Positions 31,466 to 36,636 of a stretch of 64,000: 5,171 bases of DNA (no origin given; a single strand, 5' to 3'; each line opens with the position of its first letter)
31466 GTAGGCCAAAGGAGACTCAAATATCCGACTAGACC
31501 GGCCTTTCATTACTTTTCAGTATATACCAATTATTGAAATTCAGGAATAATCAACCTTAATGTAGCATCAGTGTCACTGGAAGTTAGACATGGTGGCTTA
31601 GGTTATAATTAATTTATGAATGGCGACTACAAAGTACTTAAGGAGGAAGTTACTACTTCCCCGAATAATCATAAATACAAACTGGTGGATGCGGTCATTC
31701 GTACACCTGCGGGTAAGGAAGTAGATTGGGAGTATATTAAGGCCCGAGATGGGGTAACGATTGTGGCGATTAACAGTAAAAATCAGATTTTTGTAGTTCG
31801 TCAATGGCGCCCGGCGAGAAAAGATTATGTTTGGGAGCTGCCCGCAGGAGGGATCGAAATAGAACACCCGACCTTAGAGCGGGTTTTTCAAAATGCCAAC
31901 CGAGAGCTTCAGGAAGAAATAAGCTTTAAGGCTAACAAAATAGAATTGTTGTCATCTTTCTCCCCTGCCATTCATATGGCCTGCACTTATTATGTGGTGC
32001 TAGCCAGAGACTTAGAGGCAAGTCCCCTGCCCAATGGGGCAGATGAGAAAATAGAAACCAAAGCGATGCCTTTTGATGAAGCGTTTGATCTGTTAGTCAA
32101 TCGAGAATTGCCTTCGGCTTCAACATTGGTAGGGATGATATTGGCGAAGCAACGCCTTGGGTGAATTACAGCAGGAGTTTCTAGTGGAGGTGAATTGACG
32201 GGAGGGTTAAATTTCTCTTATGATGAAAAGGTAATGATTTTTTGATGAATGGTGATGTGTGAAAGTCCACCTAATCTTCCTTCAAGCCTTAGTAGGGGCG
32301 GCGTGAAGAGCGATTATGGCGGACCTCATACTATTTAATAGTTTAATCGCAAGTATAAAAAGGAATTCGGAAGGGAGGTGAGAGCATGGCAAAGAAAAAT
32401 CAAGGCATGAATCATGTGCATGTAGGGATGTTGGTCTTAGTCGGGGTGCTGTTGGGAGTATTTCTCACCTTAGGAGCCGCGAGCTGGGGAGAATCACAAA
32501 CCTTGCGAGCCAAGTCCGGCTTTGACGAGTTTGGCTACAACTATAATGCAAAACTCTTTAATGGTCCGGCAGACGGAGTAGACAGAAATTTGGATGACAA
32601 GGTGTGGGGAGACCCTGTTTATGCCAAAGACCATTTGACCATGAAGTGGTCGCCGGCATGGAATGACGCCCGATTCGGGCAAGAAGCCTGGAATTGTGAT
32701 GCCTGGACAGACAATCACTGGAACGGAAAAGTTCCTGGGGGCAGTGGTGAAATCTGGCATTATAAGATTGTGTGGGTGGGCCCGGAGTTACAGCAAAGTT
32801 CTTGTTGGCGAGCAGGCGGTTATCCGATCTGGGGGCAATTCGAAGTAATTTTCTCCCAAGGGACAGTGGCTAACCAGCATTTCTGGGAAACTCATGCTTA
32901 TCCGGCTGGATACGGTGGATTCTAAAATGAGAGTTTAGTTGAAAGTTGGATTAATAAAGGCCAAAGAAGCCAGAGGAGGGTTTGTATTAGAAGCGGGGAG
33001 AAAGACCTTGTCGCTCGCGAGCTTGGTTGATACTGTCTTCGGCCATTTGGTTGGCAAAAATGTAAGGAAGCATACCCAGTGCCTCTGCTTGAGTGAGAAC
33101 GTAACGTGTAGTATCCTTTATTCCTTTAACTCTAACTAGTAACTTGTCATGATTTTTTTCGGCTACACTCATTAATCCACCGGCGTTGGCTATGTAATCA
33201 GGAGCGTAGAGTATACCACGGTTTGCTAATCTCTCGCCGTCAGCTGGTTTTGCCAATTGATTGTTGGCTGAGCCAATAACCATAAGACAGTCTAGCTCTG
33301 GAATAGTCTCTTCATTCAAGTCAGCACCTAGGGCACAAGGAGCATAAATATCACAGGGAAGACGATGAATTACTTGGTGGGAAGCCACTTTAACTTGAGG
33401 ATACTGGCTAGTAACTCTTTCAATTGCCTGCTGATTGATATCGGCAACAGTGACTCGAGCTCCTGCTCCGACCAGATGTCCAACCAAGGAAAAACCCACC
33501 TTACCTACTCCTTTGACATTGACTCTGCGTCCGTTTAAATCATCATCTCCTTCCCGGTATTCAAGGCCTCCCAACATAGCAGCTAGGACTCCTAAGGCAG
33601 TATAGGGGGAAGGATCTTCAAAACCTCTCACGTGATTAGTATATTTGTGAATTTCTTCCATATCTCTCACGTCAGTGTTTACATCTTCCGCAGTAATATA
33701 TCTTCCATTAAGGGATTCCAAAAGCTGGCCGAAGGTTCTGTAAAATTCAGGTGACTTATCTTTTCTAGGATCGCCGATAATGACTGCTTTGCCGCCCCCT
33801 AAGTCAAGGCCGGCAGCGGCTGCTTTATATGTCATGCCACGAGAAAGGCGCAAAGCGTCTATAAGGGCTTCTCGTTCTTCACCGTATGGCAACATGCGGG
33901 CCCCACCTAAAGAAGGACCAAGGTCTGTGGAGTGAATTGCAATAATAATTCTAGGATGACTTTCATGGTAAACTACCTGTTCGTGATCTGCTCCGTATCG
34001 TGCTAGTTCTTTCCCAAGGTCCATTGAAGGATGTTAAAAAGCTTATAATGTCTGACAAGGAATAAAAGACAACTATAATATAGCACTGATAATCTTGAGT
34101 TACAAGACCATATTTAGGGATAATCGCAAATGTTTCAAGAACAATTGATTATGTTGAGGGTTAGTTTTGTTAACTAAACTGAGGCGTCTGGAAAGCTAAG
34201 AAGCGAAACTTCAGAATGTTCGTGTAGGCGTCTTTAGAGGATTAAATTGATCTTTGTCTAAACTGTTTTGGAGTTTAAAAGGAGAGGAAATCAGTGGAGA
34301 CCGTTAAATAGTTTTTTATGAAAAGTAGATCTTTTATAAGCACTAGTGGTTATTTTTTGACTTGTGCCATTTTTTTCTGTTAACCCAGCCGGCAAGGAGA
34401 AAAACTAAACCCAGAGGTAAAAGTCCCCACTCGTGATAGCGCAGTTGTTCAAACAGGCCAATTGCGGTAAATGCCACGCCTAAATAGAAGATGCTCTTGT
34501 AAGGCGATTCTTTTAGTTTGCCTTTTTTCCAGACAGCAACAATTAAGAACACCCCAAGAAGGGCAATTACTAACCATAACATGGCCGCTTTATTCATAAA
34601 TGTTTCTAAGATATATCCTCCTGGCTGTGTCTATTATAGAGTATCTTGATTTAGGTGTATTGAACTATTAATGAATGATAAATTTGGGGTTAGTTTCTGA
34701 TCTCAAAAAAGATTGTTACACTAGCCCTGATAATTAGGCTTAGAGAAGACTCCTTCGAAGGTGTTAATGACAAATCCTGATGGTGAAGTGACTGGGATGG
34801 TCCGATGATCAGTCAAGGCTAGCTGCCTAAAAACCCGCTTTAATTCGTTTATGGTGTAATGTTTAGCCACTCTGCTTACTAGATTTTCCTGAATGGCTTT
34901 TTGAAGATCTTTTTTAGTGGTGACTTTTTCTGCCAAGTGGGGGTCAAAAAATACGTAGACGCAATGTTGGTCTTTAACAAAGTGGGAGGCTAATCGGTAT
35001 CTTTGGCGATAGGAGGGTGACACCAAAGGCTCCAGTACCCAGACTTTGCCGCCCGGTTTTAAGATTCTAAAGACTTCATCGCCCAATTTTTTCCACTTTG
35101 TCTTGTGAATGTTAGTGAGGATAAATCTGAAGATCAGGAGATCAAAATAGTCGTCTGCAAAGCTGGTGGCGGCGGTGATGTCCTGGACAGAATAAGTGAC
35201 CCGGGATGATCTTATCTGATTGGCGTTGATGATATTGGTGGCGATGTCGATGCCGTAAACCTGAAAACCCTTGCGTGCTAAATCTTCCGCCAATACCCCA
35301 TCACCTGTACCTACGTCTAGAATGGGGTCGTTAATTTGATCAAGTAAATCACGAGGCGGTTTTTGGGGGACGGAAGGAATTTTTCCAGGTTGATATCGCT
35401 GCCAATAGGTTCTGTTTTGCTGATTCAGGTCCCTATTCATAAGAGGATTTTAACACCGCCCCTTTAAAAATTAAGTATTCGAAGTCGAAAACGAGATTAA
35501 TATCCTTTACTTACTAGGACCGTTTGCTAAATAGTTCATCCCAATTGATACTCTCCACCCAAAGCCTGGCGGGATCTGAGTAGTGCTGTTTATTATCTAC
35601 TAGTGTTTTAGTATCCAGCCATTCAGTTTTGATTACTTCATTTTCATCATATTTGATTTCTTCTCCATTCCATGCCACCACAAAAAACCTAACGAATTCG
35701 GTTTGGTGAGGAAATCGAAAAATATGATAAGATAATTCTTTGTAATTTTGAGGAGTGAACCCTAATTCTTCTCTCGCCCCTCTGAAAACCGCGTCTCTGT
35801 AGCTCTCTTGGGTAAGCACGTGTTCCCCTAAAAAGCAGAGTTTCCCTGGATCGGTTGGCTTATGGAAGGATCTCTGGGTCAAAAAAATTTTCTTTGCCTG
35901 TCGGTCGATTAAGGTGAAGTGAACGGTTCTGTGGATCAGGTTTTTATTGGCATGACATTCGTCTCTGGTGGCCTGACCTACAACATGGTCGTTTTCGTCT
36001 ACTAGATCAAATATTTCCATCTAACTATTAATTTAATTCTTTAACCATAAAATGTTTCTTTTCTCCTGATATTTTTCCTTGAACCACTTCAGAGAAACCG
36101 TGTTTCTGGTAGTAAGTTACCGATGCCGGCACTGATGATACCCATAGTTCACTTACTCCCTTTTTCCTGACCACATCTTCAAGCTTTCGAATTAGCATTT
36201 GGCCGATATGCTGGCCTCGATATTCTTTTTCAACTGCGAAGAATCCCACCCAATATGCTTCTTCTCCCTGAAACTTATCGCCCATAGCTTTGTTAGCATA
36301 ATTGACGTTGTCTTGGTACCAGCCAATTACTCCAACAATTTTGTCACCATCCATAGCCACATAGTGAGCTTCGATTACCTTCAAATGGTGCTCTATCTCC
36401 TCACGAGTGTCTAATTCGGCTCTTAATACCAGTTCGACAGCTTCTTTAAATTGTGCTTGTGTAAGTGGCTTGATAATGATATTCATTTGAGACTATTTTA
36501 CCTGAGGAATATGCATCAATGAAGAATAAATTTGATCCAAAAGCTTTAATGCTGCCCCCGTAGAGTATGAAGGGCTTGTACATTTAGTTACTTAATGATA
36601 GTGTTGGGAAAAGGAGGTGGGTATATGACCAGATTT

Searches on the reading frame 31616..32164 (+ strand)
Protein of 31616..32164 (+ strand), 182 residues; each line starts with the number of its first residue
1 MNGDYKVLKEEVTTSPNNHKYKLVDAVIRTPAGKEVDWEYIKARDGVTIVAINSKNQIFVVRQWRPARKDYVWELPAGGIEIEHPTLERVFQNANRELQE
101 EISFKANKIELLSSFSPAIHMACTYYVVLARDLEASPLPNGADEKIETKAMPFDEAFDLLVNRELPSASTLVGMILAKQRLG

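Call 9: search_protein_families(library=pfam, proteins=[window:31616-32164:+], max_evalue=0.001)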
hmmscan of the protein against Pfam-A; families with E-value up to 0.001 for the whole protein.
window:31616-32164:+ (182 aa): 1 family
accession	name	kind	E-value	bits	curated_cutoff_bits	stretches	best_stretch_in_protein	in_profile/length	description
PF00293.34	NUDIX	-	2.7e-13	50.5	21.1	1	44-159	3-119/134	NUDIX domain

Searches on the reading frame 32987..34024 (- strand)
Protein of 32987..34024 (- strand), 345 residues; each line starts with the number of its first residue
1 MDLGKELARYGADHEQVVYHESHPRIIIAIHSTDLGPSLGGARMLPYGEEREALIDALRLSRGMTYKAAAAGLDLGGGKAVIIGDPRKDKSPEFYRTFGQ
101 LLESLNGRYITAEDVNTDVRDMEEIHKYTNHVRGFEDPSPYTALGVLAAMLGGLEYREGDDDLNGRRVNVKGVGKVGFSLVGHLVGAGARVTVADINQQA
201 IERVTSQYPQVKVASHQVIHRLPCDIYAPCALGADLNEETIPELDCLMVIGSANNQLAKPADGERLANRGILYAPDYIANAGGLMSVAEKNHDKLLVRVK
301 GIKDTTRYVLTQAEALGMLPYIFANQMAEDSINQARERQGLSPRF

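Call 9: search_protein_families(library=pfam, proteins=[window:32987-34024:-], max_evalue=0.001)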
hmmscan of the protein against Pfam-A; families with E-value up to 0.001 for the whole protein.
window:32987-34024:- (345 aa): 2 families
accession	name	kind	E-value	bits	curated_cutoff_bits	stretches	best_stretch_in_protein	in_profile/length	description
PF02812.23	ELFV_dehydrog_N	-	1.9e-24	86.2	25.3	1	27-129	24-127/129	Glu/Leu/Phe/Val dehydrogenase, dimerisation domain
PF00208.27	ELFV_dehydrog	-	8.6e-16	58.8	23.4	1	202-286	90-176/241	Glutamate/Leucine/Phenylalanine/Valine dehydrogenase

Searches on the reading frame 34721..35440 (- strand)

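Call 9: search_protein_families(library=pfam, proteins=[window:34721-35440:-], max_evalue=0.001)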
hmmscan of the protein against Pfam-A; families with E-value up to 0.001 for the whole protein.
window:34721-35440:- (239 aa): 9 families
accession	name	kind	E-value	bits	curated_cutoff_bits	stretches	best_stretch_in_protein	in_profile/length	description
PF13649.12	Methyltransf_25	-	7.2e-16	59.1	27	1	40-131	1-97/97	Methyltransferase domain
PF08241.18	Methyltransf_11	-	7.3e-16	59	21.2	1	41-134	1-94/95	Methyltransferase domain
PF13489.12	Methyltransf_23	-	4.1e-14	53.1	27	1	38-163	24-143/164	Methyltransferase domain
PF13847.12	Methyltransf_31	-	3.7e-12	46.6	27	1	37-177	4-135/145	Methyltransferase domain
PF08242.18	Methyltransf_12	-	5.5e-09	37.1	30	1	41-132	1-97/98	Methyltransferase domain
PF01209.24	Ubie_methyltran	-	8.4e-09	35.5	20.1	1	39-150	50-168/233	ubiE/COQ5 methyltransferase family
PF07021.18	MetW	-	3.8e-05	23.8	21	1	40-127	17-102/193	Methionine biosynthesis protein MetW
PF00891.24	Methyltransf_2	-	0.00067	19.5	22.3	1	40-143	66-172/210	O-methyltransferase domain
PF05175.20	MTS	-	0.00094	19.3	23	0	35-136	30-139/170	Methyltransferase small domain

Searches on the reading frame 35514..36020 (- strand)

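Call 9: search_protein_families(library=pfam, proteins=[window:35514-36020:-], max_evalue=0.001)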
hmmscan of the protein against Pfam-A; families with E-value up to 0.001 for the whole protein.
window:35514-36020:- (168 aa): 1 family
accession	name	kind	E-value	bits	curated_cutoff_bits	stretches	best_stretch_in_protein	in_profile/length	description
PF00293.34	NUDIX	-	3.5e-15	56.6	21.1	1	30-146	3-123/134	NUDIX domain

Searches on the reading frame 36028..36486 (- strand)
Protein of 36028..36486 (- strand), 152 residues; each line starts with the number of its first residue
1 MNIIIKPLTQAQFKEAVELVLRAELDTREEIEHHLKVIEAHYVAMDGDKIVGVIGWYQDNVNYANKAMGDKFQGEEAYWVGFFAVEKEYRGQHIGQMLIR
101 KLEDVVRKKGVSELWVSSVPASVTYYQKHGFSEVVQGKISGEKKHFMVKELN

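Call 9: search_protein_families(library=pfam, proteins=[window:36028-36486:-], max_evalue=0.001)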
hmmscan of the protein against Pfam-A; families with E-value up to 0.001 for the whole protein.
window:36028-36486:- (152 aa): 5 families
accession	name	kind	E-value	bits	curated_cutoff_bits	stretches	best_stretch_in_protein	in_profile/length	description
PF00583.31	Acetyltransf_1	-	7e-15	55.8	20.7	1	30-131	24-116/116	Acetyltransferase (GNAT) family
PF13508.13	Acetyltransf_7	-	1.8e-13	51.1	27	1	40-133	4-84/84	Acetyltransferase (GNAT) domain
PF13673.13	Acetyltransf_10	-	3.1e-12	47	23.6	1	29-136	20-112/128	Acetyltransferase (GNAT) domain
PF13527.13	Acetyltransf_9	-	5.5e-09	36.5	25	1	5-132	2-125/127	Acetyltransferase (GNAT) domain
PF23209.2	IDM1_C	-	0.00028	21.4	33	1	74-144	54-125/140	Increased DNA methylation 1, C-terminal domain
